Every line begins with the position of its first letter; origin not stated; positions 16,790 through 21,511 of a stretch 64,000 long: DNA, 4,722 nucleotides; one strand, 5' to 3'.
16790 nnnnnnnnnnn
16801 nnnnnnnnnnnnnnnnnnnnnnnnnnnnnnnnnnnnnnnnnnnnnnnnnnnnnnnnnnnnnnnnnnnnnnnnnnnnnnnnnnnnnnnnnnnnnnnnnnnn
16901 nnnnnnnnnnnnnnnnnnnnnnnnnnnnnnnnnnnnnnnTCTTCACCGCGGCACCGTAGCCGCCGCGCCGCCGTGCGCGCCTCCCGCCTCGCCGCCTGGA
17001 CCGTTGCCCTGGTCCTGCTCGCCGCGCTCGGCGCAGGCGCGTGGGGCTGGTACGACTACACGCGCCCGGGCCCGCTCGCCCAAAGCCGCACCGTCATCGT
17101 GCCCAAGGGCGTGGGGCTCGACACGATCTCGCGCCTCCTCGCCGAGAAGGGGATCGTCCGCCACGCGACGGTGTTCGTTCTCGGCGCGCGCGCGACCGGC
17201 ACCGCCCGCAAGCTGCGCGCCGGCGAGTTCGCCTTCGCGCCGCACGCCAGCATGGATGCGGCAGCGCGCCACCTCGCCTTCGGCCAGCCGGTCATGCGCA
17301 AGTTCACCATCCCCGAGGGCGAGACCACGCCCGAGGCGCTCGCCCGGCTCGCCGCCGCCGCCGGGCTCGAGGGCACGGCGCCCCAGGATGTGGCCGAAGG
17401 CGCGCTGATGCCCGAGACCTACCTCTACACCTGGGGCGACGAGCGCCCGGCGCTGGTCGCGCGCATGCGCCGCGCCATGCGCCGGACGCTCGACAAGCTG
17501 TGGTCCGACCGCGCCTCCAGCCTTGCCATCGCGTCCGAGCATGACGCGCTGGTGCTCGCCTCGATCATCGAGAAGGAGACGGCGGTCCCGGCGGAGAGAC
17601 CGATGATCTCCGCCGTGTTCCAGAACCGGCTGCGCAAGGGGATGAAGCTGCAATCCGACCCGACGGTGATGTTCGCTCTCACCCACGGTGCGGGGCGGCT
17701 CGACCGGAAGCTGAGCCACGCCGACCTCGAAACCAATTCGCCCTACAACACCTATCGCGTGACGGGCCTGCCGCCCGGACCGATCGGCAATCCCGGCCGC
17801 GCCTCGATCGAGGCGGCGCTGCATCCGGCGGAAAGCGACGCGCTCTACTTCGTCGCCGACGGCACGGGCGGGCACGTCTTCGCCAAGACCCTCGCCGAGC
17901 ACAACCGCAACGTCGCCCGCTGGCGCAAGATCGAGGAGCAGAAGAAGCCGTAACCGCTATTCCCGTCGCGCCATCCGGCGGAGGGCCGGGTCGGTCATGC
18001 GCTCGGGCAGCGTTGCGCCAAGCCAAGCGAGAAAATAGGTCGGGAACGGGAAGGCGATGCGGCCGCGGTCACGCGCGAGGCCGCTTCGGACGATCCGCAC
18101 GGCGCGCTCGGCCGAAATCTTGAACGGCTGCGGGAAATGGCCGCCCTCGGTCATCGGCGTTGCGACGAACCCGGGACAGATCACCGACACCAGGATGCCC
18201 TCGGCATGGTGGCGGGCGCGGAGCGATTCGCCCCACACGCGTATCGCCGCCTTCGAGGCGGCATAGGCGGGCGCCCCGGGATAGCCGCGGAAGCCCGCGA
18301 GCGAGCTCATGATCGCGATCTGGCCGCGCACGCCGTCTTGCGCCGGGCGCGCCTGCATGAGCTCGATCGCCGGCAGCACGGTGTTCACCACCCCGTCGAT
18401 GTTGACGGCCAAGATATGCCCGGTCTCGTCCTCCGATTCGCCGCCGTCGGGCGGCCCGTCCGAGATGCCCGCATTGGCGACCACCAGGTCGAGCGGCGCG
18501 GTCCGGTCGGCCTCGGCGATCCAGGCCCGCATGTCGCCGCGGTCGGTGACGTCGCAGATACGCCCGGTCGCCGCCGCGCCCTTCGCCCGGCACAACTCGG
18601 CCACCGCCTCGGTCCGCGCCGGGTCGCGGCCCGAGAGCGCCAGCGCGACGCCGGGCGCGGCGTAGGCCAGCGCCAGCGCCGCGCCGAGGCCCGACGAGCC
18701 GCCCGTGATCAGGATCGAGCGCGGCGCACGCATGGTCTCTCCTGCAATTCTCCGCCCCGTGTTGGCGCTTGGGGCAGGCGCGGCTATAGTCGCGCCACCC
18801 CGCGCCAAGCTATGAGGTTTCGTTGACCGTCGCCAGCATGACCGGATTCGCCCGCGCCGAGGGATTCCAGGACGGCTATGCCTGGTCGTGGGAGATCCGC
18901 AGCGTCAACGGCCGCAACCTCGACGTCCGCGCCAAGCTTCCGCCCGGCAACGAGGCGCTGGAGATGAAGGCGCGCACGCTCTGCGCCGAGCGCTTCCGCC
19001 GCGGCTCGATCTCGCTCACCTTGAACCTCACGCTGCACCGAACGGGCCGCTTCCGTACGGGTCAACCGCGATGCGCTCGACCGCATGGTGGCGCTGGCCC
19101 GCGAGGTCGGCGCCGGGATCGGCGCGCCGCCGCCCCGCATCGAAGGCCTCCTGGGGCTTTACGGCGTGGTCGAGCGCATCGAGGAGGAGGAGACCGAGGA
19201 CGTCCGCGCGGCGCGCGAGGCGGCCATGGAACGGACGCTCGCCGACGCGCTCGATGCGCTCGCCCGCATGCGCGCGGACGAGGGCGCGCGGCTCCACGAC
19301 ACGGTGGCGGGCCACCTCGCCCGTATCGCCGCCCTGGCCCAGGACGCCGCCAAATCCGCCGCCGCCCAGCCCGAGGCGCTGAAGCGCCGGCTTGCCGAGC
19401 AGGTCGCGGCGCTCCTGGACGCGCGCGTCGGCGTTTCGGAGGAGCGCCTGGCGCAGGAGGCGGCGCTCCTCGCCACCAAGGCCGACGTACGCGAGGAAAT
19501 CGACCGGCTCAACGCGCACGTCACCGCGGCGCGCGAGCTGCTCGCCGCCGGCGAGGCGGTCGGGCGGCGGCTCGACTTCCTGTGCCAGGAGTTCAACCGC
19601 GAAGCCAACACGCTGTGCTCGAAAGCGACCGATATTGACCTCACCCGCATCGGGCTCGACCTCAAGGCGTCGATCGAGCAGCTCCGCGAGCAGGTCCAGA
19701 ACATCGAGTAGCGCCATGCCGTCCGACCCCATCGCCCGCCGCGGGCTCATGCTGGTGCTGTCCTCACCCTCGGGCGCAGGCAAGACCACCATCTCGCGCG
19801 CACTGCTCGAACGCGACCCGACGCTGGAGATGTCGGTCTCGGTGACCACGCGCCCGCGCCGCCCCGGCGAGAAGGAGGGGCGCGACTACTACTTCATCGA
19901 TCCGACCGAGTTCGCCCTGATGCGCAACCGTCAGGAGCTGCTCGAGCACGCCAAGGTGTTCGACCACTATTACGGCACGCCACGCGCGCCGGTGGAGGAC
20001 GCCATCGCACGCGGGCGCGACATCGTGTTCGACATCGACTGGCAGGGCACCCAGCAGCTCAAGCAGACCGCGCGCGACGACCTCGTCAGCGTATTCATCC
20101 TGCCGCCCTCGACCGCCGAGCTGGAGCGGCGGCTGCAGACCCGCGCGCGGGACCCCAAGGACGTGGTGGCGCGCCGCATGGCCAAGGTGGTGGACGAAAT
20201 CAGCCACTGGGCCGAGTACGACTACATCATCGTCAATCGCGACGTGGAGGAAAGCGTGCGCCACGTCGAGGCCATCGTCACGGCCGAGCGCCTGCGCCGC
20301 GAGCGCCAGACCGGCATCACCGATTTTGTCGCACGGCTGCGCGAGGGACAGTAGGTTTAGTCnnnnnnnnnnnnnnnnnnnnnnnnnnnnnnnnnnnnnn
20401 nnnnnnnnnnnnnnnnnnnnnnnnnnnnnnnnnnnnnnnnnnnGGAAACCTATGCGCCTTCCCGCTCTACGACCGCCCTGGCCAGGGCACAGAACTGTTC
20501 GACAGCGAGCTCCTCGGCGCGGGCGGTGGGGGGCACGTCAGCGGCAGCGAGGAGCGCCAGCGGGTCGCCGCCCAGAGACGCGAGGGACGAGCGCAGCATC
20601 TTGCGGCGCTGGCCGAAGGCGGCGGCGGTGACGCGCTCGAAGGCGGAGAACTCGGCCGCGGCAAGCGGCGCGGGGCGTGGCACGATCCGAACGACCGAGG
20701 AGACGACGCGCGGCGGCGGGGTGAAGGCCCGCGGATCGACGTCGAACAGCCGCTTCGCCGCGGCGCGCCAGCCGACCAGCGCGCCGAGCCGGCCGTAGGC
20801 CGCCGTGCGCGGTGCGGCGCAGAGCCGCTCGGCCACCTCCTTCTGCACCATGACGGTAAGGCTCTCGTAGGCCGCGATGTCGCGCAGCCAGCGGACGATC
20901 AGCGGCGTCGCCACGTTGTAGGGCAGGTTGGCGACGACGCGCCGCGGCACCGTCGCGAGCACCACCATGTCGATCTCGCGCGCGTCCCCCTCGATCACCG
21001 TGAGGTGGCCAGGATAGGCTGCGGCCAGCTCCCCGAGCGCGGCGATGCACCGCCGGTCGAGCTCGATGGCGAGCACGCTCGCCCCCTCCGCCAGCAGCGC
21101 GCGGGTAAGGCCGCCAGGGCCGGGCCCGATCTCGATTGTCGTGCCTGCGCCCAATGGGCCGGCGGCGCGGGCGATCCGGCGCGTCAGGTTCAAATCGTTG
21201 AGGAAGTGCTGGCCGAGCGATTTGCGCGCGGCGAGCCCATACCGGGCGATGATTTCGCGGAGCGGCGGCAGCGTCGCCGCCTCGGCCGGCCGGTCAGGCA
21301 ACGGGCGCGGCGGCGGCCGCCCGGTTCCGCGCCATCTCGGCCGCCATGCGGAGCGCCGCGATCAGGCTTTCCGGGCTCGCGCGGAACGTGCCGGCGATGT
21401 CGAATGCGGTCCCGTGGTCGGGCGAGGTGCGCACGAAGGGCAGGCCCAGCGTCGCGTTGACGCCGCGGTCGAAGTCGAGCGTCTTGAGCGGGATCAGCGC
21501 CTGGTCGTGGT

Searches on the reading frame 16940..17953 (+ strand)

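Call 67: search_protein_families(library=pfam, proteins=[window:16940-17953:+])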
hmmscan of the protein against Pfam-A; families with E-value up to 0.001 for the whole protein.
window:16940-17953:+ (337 aa): 1 family
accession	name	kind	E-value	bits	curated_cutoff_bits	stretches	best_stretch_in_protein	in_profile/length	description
PF02618.21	YceG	-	7.4e-84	281.9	32.4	1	52-327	1-275/275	YceG-like family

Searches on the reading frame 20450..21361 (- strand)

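Call 66: search_protein_families(library=pfam, proteins=[window:20450-21361:-])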
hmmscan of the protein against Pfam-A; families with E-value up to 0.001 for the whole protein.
window:20450-21361:- (303 aa): 2 families
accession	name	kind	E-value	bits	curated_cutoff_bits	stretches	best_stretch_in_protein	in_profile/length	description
PF00398.26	RrnaAD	-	2.7e-45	155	24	1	44-294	3-258/263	Ribosomal RNA adenine dimethylase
PF13649.12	Methyltransf_25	-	0.00048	21.2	27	1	77-131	3-59/97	Methyltransferase domain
